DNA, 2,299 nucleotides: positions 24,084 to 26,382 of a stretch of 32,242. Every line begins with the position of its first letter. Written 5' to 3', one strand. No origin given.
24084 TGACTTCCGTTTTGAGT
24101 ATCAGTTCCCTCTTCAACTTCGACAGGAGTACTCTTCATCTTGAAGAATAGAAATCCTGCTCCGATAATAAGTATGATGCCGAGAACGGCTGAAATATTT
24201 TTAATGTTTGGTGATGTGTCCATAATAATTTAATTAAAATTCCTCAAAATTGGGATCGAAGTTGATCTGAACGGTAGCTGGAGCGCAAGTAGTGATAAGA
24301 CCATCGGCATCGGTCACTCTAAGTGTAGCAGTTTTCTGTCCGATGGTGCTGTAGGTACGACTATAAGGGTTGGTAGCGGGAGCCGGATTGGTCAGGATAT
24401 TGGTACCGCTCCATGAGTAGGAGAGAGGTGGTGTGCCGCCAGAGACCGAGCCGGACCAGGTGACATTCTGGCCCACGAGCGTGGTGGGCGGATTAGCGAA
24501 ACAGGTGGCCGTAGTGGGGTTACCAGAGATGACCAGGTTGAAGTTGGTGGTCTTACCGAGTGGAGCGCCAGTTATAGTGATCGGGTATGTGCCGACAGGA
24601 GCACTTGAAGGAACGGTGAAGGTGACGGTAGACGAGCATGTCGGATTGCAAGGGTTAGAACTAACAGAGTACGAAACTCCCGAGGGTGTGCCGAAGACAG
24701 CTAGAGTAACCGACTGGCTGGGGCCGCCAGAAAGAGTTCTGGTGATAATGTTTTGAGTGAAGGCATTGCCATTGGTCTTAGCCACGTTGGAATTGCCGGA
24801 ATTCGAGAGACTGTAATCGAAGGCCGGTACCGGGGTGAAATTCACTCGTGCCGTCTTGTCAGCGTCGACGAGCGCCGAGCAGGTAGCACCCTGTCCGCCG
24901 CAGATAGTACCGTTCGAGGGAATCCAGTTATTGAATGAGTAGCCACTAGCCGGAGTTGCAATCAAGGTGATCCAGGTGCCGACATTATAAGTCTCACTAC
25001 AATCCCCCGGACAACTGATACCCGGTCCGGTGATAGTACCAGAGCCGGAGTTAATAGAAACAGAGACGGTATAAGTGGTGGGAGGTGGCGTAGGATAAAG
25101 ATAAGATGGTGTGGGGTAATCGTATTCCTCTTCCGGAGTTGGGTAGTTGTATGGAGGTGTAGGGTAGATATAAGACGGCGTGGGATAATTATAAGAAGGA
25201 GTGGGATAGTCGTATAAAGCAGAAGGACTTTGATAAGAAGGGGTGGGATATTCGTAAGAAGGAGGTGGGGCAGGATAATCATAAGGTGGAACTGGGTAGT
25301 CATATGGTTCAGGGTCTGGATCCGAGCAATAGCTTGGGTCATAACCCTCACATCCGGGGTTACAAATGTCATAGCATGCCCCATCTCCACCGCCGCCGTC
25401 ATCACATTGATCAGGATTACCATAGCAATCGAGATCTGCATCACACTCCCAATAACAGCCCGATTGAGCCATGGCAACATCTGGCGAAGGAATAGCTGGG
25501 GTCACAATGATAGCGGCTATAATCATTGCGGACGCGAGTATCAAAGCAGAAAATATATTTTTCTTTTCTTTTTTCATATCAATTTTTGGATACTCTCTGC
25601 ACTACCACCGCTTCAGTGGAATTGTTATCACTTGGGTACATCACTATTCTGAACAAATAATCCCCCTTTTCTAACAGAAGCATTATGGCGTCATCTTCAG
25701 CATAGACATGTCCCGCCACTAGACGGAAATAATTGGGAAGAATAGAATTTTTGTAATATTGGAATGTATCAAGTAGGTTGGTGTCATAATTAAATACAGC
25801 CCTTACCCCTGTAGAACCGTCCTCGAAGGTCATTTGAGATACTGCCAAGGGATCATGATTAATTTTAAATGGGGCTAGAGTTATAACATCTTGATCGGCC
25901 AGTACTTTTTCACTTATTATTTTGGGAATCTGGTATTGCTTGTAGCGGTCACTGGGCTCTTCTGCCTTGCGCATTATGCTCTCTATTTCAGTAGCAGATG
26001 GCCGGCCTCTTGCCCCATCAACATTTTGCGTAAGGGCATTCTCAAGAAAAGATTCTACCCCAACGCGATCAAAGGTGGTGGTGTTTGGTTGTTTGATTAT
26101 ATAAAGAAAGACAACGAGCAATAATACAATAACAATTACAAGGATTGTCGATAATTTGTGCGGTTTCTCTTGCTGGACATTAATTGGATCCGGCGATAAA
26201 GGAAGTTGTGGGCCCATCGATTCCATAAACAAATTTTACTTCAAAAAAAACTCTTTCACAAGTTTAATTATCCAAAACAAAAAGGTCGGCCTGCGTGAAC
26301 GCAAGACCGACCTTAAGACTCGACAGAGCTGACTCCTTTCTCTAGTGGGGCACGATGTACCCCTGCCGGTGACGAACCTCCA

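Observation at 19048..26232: Pilus-linked surface-protein island: two FEEF-tailed modular exoproteins bracketing a divergent Cys/His-repeat gene pair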

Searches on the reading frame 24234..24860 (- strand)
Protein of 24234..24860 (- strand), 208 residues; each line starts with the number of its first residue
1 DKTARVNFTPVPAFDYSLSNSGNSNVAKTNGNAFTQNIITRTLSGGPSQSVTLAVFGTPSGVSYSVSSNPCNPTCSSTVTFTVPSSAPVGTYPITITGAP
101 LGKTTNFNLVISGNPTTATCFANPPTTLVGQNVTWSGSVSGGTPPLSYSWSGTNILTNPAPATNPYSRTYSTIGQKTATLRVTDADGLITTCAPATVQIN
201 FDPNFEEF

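Call 66: find_related_loci(query=A5, collection=metagenome_contigs, flank=10000)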
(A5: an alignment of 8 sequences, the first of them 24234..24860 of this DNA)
Query A5 (208 aa) in metagenome_contigs; peptide patterns used: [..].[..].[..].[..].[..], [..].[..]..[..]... (x = any residue, [..] = any of these).
398 stretches matched a pattern; 90 encode a relative of the query (tblastn E <= 1e-3); the best 80 are kept; 80 distinct loci.
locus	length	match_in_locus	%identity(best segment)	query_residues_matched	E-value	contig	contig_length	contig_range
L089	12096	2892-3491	67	9-208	2e-84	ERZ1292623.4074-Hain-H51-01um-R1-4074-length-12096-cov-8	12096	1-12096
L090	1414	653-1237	72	14-208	1e-88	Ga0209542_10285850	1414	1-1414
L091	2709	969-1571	68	10-208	4e-83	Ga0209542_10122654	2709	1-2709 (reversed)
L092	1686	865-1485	62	1-208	9e-85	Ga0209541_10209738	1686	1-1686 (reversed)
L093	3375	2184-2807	62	1-208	2e-78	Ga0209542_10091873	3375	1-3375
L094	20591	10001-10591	64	12-208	2e-77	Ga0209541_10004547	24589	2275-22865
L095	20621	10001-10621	59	1-208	2e-77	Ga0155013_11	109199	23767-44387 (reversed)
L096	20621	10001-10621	59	1-208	2e-77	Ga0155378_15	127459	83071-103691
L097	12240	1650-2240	64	12-208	2e-77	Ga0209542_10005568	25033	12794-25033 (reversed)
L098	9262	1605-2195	64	12-208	2e-77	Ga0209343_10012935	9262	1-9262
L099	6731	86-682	64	10-208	5e-77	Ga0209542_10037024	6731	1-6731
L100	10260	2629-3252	62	2-208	5e-77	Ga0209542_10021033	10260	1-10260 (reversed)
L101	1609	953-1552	64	9-208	4e-80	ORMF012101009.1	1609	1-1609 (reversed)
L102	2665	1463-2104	60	1-208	1e-77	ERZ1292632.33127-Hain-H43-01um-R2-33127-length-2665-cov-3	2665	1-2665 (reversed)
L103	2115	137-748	60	4-208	6e-79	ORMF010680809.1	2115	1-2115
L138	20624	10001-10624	57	2-208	8e-67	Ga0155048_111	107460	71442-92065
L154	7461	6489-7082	49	13-208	1e-54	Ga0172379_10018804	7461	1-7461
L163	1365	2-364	63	93-208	3e-44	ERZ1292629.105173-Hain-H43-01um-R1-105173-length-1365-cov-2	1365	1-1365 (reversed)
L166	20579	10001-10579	58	14-203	6e-57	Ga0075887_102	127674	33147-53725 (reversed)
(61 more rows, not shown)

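Call 81: search_protein_families(library=pfam, proteins=[L166:5495-7102:+, L166:10663-11544:+, L166:11820-12824:-, L166:13504-14415:+, L166:14585-15811:+, L166:15819-16520:+, L166:16510-17973:+, L166:17942-19009:-], max_evalue=0.01)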
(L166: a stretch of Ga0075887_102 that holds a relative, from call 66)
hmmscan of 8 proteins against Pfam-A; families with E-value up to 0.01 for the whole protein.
L166:5495-7102:+ (535 aa): 0 families

L166:10663-11544:+ (293 aa): 0 families

L166:11820-12824:- (334 aa): 2 families
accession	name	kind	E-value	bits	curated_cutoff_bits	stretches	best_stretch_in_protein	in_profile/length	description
PF21068.3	ATPgraspMvdD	-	9.1e-16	58.5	27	1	3-120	1-119/121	MvdD pre-ATP grasp domain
PF08443.16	RimK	-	1.6e-07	31.6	21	1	205-326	72-187/188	RimK-like ATP-grasp domain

L166:13504-14415:+ (303 aa): 0 families

L166:14585-15811:+ (408 aa): 1 family
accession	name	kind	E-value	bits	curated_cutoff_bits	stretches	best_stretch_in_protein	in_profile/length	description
PF01941.24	AdoMet_Synthase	-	5.8e-104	348.5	27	1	10-402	13-393/395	S-adenosylmethionine synthetase (AdoMet synthetase)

L166:15819-16520:+ (233 aa): 2 families
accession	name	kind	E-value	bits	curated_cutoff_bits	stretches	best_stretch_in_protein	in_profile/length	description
PF07685.20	GATase_3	-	5.7e-08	33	27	1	46-141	7-100/196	CobB/CobQ-like glutamine amidotransferase domain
PF03575.23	Peptidase_S51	-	2.3e-06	27.9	23.9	1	19-148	18-147/206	Peptidase family S51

L166:16510-17973:+ (487 aa): 3 families
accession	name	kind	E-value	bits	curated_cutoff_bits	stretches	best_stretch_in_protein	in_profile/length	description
PF09180.16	ProRS-C_1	-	1.1e-22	80.3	31.5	1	420-487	1-71/71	Prolyl-tRNA synthetase, C-terminal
PF00587.30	tRNA-synt_2b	-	1.8e-18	67.7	29.3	1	109-276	7-175/179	tRNA synthetase class II core domain (G, H, P, S and T)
PF03129.25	HGTP_anticodon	-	5.8e-11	42.8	21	1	297-393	2-93/94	Anticodon binding domain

L166:17942-19009:- (355 aa): 1 family
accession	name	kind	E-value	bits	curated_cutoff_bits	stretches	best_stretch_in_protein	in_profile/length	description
PF13439.12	Glyco_transf_4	-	1.9e-08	35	28.5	1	53-143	72-165/170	Glycosyltransferase Family 4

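Call 84: search_solved_structures(query=A5, max_evalue=0.1, show_alignments=2)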
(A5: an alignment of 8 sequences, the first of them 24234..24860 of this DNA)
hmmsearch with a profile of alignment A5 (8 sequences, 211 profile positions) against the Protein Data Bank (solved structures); distinct sequences matched with E-value up to 0.1: 9.
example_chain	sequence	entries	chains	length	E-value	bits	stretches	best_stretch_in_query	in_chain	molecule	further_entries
5lxk_A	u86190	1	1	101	0.0023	20.7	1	133-206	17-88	Decoration protein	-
7e8d_K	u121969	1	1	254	0.0024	20.6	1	62-141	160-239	Histone-lysine N-methyltransferase NSD2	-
1f97_A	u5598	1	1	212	0.0027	20.5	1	78-184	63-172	JUNCTION ADHESION MOLECULE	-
8zvi_a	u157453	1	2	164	0.0064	19.3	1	133-206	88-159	Decoration protein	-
9e99_J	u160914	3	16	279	0.0081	18.9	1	129-154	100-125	32 kDa protein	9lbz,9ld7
9cvd_A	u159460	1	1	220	0.017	17.9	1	62-133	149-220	Histone-lysine N-methyltransferase NSD2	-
5lsu_A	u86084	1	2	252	0.022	17.5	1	62-133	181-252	Histone-lysine N-methyltransferase NSD2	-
6gsi_E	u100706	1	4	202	0.024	17.4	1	79-181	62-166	Junctional adhesion molecule A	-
1nbq_A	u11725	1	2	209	0.024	17.4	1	82-170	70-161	Junctional adhesion molecule 1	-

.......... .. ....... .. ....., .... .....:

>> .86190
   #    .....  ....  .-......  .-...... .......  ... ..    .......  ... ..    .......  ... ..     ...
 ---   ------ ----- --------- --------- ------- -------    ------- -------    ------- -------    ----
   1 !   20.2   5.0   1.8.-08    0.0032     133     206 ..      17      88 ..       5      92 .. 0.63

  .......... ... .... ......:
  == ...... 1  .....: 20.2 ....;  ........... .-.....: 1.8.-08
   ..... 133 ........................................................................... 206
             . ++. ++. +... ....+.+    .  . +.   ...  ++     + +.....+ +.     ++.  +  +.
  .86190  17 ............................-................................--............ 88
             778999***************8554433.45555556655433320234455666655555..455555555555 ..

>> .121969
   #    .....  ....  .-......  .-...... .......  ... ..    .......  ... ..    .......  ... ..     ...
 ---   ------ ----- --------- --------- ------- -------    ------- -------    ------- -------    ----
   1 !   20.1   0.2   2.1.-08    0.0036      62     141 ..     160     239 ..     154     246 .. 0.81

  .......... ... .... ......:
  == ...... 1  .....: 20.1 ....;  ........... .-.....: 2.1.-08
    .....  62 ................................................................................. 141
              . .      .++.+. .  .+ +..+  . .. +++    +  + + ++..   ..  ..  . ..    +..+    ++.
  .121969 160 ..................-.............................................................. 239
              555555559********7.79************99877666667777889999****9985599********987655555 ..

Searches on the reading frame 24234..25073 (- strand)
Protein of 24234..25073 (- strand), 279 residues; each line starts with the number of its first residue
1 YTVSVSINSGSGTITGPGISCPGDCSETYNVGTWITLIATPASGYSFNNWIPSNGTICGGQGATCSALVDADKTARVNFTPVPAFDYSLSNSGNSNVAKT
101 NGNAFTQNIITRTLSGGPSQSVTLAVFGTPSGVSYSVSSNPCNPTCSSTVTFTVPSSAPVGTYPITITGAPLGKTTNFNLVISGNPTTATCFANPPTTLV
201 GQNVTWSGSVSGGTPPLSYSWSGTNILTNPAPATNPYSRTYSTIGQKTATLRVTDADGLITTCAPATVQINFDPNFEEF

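Call 22: find_homologous_proteins(query=window:24234-25073:-)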
Query window:24234-25073:- (279 aa): 64 proteins with E <= 0.001 among 1910 candidates.
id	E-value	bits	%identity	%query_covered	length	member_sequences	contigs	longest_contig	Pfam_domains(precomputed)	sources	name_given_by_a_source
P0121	3.9e-174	596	100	100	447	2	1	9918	PF18998.7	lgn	-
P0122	1.8e-108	380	65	100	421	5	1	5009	PF18998.7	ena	-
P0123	1.3e-107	378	65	100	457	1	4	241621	PF18998.7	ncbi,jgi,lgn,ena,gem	-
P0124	1.8e-101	357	62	100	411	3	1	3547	PF18998.7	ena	-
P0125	6.2e-98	346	60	100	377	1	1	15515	PF18998.7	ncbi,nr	ncbi:MAG: hypothetical protein Q8P21_01990, partial [bacterium]|nr:hypothetical protein [bacterium]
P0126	3.1e-96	340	60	100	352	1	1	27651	PF18998.7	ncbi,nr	ncbi:MAG: hypothetical protein Q8Q22_00325, partial [bacterium]|nr:hypothetical protein [bacterium]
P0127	4.9e-96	340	60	100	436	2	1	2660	PF18998.7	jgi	-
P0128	5.7e-93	330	61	100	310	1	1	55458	PF18998.7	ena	-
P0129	1.8e-90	321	54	100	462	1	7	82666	PF18998.7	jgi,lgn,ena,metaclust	metaclust:\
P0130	3.6e-90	320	58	100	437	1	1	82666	-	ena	-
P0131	9.9e-89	316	56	93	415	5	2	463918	PF18998.7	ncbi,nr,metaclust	ncbi:MAG: hypothetical protein A3J09_02260 [Candidatus Zambryskibacteria bacterium RIFCSPLOWO2_02_FU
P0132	7.8e-86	306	56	100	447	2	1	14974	PF18998.7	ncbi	ncbi:MAG: hypothetical protein WAX80_00670, partial [Minisyncoccia bacterium]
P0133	9.1e-81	290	56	94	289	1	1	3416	PF18998.7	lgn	-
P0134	1.9e-78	282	52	98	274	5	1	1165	PF18998.7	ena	-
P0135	8.6e-77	277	53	100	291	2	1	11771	PF18998.7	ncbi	-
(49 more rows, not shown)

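Call 24: find_encoding_contigs(protein=P0123, flank=10000, max_places=1)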
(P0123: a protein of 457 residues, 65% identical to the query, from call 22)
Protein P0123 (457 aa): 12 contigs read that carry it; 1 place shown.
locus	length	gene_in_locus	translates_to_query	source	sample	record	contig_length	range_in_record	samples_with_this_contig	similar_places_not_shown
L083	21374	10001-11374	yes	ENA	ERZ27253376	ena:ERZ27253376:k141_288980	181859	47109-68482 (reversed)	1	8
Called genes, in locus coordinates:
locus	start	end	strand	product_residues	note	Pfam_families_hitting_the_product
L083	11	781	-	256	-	PF03372:Exo_endo_phos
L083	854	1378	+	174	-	PF09832:DUF2059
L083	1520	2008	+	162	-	PF00581:Rhodanese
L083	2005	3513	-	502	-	PF01011:PQQ (faint), PF13360:PQQ_2, PF07774:EMC1_C (faint), PF23414:Beta-prop_EML_2 (faint), PF25175:Beta-prop_WDR5 (faint), PF13570:Beta-prop_ACSF4, PF25174:Beta-prop_THOC3 (faint), PF13360:PQQ_2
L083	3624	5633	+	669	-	PF01871:AMMECR1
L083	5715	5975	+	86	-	-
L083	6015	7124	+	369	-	-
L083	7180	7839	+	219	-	PF13462:Thioredoxin_4, PF01323:DSBA (weak)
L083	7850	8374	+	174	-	-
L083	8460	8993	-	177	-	-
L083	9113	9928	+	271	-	PF13432:TPR_16 (faint), PF13428:TPR_14 (faint), PF00515:TPR_1 (faint), PF07719:TPR_2 (faint), PF13181:TPR_8 (faint), PF14559:TPR_19 (weak), PF13431:TPR_17 (faint)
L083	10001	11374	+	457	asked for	PF18998:Flg_new_2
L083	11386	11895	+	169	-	-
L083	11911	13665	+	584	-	PF05157:MshEN, PF00437:T2SSE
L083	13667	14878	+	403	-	PF00482:T2SSF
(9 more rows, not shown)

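Call 25: find_encoding_contigs(protein=P0131, flank=10000, max_places=1)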
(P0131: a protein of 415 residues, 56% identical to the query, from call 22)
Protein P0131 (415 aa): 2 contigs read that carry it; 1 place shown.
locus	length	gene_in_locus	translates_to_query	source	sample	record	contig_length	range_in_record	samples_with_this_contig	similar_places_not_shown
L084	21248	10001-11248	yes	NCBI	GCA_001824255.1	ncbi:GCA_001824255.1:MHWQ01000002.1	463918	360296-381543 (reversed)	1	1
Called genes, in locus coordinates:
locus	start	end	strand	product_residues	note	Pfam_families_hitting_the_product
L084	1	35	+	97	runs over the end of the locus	-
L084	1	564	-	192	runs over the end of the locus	PF13487:HD_5 (weak), PF01966:HD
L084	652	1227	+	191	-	PF00574:CLP_protease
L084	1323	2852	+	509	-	PF12072:RNase_Y_N, PF00013:KH_1 (weak), PF08668:HDOD (faint), PF01966:HD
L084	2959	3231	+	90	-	PF00216:Bac_DNA_binding, PF18291:HU-HIG (weak)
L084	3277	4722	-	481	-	PF01743:PolyA_pol, PF12627:PolyA_pol_RNAbd, PF01966:HD, PF13735:tRNA_NucTran2_2 (weak)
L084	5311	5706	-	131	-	PF02021:UPF0102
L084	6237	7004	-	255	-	PF03372:Exo_endo_phos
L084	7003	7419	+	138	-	-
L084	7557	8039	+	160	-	-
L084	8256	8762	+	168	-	-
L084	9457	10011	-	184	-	-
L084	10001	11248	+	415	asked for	PF18998:Flg_new_2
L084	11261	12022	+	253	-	PF00121:TIM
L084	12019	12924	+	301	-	PF00162:PGK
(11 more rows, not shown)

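Call 26: find_encoding_contigs(protein=P0129, flank=10000, max_places=1)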
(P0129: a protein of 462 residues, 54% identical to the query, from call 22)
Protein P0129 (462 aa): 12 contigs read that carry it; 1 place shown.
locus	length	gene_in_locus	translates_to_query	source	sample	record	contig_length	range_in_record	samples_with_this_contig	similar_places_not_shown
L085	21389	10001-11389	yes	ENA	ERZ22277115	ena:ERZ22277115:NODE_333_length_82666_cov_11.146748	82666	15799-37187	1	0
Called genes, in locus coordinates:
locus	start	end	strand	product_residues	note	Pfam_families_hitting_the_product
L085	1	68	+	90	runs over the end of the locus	PF00216:Bac_DNA_binding, PF18291:HU-HIG (weak)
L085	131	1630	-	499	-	PF01743:PolyA_pol, PF12627:PolyA_pol_RNAbd, PF01966:HD, PF13735:tRNA_NucTran2_2 (weak)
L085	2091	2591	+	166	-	-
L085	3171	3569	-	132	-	-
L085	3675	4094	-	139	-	PF02021:UPF0102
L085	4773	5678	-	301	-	PF03372:Exo_endo_phos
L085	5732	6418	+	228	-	-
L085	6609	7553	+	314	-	-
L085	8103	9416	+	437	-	-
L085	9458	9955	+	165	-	-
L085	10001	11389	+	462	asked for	PF18998:Flg_new_2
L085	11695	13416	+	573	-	PF05157:MshEN, PF00437:T2SSE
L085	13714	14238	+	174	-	-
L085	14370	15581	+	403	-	PF00482:T2SSF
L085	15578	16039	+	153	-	PF07963:N_methyl (weak)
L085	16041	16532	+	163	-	-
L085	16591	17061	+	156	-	-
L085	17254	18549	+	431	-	-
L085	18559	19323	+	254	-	PF00121:TIM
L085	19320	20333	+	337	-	PF00162:PGK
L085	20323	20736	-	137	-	PF11969:DcpS_C, PF01230:HIT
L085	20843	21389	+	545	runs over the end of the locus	PF01368:DHH, PF02272:DHHA1, PF17768:RecJ_OB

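Call 62: search_protein_representatives(alignment_id=A4)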
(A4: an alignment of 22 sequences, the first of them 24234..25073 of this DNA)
Query: 22 sequences, 259 profile positions. Proteins with E-value up to 0.001 (for the whole library): 33697; up to 1e-10: 13110; up to 1e-30: 2111. The best 150 are listed.
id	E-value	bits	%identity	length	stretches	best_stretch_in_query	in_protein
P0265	1.3e-210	713.2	-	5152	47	127-251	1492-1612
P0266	3.4e-195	662.6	-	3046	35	6-77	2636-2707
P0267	3.6e-192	652.7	-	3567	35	4-70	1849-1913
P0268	2.2e-190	646.9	-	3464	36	137-202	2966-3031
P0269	4.3e-190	645.9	-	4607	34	3-152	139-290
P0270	1.8e-170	581.6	-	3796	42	10-66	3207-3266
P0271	2.7e-163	558.0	-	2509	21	5-166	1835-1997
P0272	2.0e-158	542.1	-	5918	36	2-213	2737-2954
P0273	9.5e-158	539.9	-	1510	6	62-259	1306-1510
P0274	5.9e-157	537.3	-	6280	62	131-208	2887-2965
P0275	5.1e-155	531.0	-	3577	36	64-184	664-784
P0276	7.9e-130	448.4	-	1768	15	129-243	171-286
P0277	3.7e-128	442.9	-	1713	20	2-69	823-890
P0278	9.0e-128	441.6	-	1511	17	2-75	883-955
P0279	4.2e-127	439.5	-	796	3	2-259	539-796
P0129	3.9e-98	344.5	-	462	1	3-259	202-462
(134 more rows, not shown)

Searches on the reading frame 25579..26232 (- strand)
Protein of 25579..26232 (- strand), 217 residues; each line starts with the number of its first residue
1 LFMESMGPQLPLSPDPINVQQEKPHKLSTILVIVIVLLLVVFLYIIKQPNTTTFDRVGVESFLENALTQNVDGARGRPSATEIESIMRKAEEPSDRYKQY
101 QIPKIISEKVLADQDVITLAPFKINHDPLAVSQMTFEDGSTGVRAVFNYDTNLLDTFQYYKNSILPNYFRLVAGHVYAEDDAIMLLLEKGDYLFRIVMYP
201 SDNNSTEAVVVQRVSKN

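Call 5: search_protein_families(library=pfam, proteins=[window:25579-26232:-], max_evalue=0.1)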
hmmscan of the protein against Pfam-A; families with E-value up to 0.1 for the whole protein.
window:25579-26232:- (217 aa): 0 families

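Call 6: search_protein_families(library=ncbifam, proteins=[window:25579-26232:-], max_evalue=0.1)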
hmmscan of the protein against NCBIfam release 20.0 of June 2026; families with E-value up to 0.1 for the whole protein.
window:25579-26232:- (217 aa): 1 family
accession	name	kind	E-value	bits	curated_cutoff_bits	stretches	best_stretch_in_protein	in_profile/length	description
NF045999.1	MAG1140_fam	equivalog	0.038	14.2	35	1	22-55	3-36/126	MAG1140 family protein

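Call 33: search_protein_families(library=pfam, proteins=[window:25579-26232:-], max_evalue=10)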
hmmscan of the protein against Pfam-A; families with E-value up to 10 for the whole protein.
window:25579-26232:- (217 aa): 0 families

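Call 73: search_protein_families(library=phrogs, proteins=[window:25579-26232:-], max_evalue=0.01)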
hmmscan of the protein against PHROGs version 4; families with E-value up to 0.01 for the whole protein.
window:25579-26232:- (217 aa): 0 families
